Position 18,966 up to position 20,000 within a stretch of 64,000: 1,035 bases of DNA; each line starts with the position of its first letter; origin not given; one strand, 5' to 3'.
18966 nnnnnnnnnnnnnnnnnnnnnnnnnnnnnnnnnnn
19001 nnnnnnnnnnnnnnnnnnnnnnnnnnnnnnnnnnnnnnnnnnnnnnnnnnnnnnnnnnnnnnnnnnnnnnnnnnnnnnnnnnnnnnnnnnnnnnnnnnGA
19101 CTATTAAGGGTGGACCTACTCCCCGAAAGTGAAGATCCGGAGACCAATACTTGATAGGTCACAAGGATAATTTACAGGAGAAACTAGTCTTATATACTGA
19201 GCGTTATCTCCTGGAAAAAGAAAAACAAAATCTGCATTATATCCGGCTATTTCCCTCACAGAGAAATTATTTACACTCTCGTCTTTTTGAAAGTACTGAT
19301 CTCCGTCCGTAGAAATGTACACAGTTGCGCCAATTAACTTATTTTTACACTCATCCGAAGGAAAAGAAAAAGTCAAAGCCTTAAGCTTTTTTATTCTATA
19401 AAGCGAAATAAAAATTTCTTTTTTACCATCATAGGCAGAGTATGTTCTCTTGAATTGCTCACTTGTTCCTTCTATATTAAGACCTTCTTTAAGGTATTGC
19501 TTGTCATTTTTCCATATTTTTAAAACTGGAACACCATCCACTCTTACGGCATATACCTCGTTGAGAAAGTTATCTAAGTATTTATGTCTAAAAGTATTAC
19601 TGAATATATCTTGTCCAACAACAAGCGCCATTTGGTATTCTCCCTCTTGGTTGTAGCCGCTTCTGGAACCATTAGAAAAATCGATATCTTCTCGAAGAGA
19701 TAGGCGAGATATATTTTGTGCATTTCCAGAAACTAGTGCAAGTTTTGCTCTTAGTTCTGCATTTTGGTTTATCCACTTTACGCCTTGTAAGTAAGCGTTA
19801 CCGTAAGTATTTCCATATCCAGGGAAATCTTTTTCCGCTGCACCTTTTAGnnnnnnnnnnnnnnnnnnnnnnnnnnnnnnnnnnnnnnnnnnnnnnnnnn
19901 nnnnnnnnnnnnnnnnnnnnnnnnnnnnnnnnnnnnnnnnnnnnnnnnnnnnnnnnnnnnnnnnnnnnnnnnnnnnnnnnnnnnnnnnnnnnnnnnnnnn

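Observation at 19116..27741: Inverted pair of ~700-aa membrane-protein paralogs flanking a sugar-modification cassette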

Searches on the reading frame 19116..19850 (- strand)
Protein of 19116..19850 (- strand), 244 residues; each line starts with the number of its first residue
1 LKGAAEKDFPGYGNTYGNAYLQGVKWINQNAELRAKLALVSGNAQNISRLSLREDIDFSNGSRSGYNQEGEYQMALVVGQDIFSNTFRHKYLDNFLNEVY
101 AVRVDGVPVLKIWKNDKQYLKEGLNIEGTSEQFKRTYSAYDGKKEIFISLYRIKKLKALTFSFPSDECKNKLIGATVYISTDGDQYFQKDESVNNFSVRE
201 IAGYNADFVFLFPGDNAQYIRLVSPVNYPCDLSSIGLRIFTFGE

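Call 47: search_protein_families(library=pfam, proteins=[window:19116-19850:-], max_evalue=1)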
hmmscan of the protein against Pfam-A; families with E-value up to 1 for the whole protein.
window:19116-19850:- (244 aa): 3 families
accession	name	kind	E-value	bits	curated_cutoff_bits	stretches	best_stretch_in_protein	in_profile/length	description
PF16402.11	DUF5010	-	0.0073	15.8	23.7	1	43-119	93-165/333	Domain of unknown function (DUF5010)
PF23860.1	Ribophorin_II_3rd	-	0.032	14.7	23.4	1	54-90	86-122/128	Ribophorin II third domain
PF22633.2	F5_F8_type_C_2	-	0.036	15.1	27.8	1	135-222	11-91/91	NedA-like, galactose-binding domain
